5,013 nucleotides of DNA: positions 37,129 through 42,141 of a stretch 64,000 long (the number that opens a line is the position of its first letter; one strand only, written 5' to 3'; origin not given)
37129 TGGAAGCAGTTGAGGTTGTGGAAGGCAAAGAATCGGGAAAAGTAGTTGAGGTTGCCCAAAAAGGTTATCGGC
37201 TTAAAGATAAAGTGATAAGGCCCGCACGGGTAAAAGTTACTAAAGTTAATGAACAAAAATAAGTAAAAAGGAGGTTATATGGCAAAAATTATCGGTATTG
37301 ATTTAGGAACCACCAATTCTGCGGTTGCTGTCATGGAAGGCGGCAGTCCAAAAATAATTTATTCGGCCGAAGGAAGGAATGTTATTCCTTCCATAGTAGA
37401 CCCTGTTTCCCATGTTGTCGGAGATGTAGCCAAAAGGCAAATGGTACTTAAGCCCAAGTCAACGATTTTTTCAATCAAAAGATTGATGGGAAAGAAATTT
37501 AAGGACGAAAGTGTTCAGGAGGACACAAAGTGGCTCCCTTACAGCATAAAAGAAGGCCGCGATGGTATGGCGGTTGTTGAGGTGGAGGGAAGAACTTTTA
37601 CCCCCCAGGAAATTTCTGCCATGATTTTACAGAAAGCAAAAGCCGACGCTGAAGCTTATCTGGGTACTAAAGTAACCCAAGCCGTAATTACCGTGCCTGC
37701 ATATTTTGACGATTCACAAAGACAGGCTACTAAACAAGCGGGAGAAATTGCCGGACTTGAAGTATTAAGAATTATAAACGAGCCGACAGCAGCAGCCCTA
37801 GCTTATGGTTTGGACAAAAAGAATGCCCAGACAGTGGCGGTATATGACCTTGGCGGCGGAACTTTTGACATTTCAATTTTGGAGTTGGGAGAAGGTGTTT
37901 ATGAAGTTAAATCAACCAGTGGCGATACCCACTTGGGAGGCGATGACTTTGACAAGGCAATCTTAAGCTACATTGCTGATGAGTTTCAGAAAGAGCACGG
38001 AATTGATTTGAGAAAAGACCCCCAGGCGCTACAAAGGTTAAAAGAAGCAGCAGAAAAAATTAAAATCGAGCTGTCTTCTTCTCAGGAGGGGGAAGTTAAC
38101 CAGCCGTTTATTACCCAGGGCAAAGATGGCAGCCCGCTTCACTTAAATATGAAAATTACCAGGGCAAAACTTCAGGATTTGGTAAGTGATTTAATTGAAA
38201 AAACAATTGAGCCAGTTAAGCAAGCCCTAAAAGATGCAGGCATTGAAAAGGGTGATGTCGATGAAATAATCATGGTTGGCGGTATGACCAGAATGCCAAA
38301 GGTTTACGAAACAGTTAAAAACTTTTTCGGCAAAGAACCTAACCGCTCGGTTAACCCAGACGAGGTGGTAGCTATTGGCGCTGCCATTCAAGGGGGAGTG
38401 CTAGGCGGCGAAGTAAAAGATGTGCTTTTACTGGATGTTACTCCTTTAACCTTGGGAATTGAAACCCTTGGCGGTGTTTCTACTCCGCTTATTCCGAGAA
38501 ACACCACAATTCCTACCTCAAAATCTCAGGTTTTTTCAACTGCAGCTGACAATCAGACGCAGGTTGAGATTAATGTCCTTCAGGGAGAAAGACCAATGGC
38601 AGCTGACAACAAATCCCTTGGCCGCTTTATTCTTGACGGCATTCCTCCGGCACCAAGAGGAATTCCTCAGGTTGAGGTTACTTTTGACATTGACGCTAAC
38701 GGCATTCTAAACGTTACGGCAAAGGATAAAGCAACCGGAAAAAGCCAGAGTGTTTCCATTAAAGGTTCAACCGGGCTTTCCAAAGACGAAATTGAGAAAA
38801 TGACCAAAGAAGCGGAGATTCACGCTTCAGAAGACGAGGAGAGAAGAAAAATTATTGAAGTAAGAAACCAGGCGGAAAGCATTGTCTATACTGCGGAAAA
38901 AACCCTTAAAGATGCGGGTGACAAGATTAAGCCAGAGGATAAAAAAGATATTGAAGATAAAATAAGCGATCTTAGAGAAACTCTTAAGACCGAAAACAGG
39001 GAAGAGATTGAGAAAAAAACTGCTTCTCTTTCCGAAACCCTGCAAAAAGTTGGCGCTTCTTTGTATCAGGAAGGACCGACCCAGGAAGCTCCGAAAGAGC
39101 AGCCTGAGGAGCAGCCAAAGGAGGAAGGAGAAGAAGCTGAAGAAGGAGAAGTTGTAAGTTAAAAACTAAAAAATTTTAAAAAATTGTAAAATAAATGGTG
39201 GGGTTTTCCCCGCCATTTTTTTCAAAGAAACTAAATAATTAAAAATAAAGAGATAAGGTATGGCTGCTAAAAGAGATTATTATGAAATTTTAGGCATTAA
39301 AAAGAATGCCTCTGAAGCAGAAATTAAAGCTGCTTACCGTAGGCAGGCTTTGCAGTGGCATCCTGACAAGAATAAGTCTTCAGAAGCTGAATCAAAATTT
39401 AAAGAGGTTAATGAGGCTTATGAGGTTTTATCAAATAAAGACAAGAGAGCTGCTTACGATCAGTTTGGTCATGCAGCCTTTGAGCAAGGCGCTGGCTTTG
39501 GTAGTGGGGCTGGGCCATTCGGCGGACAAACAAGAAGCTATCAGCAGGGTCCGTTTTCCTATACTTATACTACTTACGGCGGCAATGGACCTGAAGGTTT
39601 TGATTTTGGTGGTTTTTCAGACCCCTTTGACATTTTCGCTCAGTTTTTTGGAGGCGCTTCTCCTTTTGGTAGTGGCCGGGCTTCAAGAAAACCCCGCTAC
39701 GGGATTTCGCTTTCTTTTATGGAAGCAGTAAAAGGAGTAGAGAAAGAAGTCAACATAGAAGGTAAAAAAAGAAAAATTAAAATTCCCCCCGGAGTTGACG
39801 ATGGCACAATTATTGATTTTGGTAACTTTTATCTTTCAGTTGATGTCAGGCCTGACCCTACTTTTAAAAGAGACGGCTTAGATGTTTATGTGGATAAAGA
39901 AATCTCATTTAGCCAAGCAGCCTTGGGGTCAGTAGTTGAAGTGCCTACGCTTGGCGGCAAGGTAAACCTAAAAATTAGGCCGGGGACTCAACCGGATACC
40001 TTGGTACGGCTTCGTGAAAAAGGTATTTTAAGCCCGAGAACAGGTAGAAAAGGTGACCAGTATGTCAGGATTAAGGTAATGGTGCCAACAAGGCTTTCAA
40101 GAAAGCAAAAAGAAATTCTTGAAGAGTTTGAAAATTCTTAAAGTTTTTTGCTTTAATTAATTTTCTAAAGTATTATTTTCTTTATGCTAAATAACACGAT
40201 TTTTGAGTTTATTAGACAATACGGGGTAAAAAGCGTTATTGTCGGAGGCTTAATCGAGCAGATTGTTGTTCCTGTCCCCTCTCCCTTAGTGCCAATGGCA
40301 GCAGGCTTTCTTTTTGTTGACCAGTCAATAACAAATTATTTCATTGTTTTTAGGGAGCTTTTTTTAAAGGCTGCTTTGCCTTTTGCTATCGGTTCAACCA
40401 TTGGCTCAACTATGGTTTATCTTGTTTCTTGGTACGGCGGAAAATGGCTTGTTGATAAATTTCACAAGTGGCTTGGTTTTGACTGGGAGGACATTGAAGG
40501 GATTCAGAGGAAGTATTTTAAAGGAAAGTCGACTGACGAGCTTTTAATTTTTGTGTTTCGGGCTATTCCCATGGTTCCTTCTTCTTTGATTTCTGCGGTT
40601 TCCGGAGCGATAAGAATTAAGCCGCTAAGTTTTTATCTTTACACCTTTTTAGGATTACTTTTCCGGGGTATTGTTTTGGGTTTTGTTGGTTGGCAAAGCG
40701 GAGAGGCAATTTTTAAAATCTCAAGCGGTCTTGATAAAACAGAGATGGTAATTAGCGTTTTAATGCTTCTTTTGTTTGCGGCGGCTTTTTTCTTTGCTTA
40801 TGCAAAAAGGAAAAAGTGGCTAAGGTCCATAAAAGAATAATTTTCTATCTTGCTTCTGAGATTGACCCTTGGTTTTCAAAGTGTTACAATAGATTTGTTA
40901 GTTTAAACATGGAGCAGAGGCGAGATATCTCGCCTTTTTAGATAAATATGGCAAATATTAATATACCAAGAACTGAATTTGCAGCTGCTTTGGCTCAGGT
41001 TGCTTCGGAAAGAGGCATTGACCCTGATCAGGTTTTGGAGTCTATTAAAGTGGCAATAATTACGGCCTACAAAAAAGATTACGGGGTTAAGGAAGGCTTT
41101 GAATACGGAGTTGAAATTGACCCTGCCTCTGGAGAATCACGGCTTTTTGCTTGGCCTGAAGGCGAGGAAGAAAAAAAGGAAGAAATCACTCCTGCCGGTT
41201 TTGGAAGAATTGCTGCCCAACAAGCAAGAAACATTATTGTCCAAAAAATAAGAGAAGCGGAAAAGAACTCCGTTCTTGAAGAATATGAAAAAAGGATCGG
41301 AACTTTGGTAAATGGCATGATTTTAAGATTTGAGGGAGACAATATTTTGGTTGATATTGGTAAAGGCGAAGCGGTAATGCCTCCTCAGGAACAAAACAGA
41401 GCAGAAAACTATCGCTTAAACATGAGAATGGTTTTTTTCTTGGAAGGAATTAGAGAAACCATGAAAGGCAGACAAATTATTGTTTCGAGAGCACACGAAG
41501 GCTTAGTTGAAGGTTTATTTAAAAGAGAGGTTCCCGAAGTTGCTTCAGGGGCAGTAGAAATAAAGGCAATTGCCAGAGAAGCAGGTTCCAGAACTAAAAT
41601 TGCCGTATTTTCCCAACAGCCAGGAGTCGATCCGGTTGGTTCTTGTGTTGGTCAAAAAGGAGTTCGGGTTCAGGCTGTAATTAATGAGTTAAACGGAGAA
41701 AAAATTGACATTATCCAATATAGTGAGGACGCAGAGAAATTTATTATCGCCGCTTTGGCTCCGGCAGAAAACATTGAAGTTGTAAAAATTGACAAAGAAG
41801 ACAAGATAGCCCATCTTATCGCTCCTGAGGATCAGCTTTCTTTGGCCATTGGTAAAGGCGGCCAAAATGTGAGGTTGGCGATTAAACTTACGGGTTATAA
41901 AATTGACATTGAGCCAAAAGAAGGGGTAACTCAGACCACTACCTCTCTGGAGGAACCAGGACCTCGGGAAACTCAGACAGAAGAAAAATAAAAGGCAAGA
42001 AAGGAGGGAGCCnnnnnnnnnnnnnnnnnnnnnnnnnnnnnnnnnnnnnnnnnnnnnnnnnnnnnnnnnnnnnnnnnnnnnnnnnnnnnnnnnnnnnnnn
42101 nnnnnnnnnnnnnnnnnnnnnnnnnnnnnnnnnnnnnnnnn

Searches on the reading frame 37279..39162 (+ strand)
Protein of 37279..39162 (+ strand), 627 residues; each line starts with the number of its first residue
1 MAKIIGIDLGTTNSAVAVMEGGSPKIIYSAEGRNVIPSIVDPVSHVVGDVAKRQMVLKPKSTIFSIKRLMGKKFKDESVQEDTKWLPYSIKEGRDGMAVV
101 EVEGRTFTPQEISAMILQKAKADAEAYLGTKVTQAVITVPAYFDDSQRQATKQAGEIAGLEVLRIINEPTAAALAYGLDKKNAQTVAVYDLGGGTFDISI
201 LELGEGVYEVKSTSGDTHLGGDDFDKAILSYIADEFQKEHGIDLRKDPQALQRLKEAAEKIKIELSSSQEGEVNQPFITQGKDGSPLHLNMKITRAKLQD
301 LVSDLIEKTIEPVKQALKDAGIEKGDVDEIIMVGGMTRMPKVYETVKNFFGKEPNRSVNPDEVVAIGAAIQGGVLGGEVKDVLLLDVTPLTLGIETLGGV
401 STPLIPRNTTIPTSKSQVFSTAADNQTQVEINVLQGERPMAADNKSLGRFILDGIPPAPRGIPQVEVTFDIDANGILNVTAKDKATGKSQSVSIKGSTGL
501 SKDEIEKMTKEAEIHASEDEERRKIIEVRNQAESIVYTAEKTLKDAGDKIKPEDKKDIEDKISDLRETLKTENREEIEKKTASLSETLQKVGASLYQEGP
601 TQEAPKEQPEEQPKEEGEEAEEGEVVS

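Call 56: search_protein_families(library=pfam, proteins=[window:37279-39162:+], max_evalue=0.001)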
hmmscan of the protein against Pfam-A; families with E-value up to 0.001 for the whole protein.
window:37279-39162:+ (627 aa): 2 families
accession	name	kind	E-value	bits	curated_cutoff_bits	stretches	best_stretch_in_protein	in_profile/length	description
PF00012.26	HSP70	-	5.8e-258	857.5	20.6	1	4-597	1-599/599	Hsp70 protein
PF06723.19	MreB_Mbl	-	4.1e-22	78.9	27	1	117-369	78-316/327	MreB/Mbl protein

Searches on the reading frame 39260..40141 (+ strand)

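Call 56: search_protein_families(library=pfam, proteins=[window:39260-40141:+], max_evalue=0.001)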
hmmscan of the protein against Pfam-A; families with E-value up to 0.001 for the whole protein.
window:39260-40141:+ (293 aa): 2 families
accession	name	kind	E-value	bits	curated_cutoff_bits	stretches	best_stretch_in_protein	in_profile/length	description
PF01556.23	DnaJ_C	-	8.2e-34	117.3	26.6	1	147-276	3-152/152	DnaJ C terminal domain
PF00226.36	DnaJ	-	4.5e-28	97.6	27.8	1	6-67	1-63/63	DnaJ domain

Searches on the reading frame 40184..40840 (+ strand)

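Call 56: search_protein_families(library=pfam, proteins=[window:40184-40840:+], max_evalue=0.001)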
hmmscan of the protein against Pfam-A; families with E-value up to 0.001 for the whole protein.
window:40184-40840:+ (218 aa): 1 family
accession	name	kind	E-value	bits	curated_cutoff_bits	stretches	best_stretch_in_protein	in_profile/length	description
PF09335.16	VTT_dom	-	3.4e-12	47.4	33.9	1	32-170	2-122/123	VTT domain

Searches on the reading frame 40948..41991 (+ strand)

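Call 56: search_protein_families(library=pfam, proteins=[window:40948-41991:+], max_evalue=0.001)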
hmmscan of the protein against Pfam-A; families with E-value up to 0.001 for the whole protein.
window:40948-41991:+ (347 aa): 4 families
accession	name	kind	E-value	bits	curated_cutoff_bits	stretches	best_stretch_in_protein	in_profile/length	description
PF13184.12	KH_5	-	1.1e-27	96.3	27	1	212-278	1-67/69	NusA-like KH domain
PF08529.16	NusA_N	-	7.5e-20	71.8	23.8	2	10-68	1-57/119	NusA N-terminal domain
PF00013.35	KH_1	-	4.9e-05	23.4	21.5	0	290-325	4-40/66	KH domain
PF23095.1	KH_NusA_C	-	0.00011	22.6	34.2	1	295-321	8-34/59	Transcription termination/antitermination protein NusA, KH domain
